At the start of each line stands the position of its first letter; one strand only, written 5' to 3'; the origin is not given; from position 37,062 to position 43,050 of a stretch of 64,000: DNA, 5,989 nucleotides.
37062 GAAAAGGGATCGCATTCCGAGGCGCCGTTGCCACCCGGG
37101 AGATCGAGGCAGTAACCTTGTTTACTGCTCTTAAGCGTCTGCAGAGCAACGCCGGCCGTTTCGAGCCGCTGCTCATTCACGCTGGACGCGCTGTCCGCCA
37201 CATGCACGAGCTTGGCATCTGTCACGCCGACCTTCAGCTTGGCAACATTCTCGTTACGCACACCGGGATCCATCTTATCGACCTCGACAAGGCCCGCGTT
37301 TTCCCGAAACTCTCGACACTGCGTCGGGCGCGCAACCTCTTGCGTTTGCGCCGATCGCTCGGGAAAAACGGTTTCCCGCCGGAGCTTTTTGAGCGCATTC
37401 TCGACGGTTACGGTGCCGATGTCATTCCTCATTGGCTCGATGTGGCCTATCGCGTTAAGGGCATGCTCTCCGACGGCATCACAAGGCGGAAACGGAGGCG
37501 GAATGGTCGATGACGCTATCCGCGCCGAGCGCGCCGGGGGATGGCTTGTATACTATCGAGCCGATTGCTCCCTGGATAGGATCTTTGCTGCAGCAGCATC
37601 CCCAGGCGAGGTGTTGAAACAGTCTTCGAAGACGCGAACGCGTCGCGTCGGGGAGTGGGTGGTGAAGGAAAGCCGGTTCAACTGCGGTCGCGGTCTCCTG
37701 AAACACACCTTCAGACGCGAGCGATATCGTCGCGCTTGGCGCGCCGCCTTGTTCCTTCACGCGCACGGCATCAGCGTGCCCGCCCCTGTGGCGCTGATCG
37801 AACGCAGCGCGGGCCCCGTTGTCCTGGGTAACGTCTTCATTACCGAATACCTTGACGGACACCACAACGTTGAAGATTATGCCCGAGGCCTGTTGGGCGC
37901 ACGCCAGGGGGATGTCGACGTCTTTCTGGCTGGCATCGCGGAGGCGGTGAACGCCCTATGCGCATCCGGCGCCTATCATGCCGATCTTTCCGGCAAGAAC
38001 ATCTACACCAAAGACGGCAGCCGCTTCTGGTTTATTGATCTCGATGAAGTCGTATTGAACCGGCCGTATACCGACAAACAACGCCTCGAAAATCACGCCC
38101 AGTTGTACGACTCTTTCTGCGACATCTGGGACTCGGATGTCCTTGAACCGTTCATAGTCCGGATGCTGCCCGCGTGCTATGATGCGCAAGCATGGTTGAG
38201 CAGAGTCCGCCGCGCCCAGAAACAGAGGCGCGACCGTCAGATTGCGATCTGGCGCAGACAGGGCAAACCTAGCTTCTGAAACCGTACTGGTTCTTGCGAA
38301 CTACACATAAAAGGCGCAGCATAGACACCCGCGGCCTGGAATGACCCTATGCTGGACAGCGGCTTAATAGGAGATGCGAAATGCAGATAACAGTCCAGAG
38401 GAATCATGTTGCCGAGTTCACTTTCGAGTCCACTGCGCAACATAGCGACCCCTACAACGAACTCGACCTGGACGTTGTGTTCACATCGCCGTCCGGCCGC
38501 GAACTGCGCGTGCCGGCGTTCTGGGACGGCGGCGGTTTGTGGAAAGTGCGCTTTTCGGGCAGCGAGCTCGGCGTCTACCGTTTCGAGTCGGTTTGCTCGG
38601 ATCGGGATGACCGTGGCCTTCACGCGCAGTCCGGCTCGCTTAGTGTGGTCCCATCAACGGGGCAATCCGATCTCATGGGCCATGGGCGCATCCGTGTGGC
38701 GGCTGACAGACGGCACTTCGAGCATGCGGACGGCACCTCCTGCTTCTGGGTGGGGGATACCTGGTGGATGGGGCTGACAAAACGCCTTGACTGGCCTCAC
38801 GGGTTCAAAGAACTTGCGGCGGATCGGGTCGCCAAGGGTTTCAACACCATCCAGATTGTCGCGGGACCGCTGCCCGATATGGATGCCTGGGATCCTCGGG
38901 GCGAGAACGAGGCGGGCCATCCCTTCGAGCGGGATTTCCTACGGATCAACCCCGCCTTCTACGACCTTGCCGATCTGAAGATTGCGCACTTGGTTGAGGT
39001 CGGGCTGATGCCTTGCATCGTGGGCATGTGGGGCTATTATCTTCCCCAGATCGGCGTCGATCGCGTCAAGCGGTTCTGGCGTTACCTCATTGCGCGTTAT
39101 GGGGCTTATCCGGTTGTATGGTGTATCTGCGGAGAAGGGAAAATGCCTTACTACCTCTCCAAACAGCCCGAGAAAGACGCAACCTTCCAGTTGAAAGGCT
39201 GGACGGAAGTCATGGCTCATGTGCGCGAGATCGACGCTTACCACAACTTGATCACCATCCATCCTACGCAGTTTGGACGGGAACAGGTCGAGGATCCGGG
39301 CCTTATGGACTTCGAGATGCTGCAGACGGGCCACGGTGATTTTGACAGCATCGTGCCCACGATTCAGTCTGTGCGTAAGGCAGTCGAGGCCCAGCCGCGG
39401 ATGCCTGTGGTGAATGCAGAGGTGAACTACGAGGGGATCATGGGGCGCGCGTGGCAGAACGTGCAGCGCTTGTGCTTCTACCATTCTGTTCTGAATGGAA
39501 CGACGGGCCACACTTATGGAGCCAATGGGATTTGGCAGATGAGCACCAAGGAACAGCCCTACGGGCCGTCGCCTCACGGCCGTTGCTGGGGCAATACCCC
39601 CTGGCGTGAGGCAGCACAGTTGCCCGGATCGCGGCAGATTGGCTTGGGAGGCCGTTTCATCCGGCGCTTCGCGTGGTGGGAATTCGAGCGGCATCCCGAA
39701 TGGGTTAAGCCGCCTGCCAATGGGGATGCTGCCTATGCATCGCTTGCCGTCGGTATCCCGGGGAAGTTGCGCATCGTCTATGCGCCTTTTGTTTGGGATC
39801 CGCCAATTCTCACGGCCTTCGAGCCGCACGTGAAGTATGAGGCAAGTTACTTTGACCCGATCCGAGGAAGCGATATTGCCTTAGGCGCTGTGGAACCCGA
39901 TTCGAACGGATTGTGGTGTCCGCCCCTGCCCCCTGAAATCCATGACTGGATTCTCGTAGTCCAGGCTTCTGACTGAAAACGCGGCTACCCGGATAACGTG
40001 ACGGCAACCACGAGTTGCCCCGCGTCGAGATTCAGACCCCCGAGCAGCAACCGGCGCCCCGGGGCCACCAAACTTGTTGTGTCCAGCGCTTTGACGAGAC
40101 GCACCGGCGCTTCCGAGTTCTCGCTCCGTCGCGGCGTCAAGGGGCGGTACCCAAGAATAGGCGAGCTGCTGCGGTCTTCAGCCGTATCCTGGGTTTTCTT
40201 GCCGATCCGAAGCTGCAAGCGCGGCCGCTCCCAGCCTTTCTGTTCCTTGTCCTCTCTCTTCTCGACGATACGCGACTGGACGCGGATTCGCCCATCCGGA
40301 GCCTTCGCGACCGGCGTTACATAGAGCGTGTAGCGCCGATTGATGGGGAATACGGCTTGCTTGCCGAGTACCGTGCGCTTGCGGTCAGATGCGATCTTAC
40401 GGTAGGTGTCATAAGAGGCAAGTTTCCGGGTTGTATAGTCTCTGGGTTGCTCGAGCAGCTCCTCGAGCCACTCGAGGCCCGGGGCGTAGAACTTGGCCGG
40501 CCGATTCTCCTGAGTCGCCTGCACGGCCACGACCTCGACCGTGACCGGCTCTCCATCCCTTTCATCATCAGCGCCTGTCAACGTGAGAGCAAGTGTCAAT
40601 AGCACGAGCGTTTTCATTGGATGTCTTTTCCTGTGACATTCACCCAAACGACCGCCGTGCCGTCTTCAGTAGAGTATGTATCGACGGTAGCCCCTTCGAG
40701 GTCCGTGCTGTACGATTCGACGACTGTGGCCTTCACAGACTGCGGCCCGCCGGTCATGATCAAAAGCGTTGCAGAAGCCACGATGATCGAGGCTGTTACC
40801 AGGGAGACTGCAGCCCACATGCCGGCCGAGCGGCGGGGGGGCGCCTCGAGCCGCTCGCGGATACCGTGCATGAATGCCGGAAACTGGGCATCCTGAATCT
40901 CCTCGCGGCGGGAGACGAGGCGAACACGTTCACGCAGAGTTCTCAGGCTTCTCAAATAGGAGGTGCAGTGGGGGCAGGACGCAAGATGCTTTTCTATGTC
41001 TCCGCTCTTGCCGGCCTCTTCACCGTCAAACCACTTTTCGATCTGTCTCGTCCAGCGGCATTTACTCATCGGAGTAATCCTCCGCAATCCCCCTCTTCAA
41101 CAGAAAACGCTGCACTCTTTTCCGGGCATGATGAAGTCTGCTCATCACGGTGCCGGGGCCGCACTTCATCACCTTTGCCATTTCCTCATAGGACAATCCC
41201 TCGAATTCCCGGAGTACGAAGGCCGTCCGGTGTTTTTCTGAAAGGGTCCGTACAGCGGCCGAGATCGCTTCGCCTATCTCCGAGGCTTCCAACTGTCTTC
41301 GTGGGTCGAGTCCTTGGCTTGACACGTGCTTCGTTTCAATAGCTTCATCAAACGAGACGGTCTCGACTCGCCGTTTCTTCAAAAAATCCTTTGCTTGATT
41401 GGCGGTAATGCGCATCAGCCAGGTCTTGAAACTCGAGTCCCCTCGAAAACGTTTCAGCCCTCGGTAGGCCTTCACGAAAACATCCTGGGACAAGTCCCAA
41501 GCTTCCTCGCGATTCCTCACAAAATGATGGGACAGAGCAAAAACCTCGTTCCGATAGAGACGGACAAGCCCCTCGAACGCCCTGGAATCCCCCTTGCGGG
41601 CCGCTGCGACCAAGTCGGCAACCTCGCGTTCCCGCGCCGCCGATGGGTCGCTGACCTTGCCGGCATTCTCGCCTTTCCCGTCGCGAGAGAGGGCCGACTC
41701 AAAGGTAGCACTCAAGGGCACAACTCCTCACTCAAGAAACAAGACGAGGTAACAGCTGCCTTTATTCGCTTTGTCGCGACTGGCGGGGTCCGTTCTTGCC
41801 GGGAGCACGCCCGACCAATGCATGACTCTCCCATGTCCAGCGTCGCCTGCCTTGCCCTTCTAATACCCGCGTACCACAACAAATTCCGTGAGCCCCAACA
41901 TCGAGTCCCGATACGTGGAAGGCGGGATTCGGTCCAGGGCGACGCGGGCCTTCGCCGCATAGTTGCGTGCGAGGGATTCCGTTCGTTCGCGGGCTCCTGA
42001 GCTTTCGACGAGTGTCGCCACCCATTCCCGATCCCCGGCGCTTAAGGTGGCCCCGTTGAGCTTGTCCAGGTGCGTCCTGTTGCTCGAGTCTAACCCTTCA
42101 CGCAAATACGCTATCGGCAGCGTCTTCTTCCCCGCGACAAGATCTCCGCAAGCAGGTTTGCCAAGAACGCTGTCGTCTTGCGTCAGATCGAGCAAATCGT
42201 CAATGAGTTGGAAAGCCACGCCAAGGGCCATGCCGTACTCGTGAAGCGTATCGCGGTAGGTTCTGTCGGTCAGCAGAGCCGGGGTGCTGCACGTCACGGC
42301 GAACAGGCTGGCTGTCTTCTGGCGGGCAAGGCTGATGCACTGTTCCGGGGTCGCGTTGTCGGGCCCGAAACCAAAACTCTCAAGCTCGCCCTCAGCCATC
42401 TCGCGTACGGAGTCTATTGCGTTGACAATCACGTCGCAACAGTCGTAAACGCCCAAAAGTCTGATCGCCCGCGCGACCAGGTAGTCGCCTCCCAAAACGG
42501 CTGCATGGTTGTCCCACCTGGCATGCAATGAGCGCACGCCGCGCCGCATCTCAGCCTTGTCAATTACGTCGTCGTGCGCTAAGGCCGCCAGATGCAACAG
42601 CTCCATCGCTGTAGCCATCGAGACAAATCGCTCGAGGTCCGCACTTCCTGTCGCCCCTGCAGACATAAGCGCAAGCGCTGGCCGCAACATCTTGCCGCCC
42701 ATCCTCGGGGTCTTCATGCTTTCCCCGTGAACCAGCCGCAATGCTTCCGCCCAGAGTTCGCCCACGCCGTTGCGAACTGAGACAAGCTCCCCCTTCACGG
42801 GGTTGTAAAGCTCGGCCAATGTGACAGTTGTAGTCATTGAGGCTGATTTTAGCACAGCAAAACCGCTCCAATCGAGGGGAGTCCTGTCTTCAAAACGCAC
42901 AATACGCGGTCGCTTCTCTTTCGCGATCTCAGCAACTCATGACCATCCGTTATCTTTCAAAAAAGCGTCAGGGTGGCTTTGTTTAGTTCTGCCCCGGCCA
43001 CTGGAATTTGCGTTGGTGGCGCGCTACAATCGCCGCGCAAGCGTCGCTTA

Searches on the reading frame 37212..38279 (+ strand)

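Call 64: search_protein_families(library=pfam, proteins=[window:37212-38279:+], max_evalue=0.00001)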
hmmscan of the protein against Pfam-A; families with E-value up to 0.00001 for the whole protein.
window:37212-38279:+ (355 aa): 1 family
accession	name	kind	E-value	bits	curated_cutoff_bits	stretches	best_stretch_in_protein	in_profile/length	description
PF06293.20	Kdo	-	3.2e-13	50.1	21.3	1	156-305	42-193/207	Lipopolysaccharide kinase (Kdo/WaaP) family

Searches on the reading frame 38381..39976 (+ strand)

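Call 64: search_protein_families(library=pfam, proteins=[window:38381-39976:+], max_evalue=0.00001)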
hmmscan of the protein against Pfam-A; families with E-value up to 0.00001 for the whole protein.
window:38381-39976:+ (531 aa): 2 families
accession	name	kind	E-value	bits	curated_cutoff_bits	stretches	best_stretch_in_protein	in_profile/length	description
PF13204.13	Apiosidase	-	1.4e-64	219.2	26.5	1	109-434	3-320/320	Apiosidase-like, catalytic domain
PF16586.11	DUF5060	-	5.5e-18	65.4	27.2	1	4-72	1-69/70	Domain of unknown function (DUF5060)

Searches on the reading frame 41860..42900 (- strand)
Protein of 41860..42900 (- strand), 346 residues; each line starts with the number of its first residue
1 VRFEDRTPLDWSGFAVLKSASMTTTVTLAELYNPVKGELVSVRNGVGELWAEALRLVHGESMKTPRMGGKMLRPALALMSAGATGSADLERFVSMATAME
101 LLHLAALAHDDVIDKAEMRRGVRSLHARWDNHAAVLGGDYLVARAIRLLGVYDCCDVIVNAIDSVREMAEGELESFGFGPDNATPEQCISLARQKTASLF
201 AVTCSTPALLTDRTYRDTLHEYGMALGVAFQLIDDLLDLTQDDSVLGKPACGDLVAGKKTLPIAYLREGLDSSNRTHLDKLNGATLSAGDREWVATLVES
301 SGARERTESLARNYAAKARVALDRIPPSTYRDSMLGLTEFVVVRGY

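Call 64: search_protein_families(library=pfam, proteins=[window:41860-42900:-], max_evalue=0.00001)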
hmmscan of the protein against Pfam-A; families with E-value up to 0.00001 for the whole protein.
window:41860-42900:- (346 aa): 1 family
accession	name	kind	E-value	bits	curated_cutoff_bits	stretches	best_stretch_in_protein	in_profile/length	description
PF00348.22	polyprenyl_synt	-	1.1e-52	179.2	27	1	66-283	13-235/251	Polyprenyl synthetase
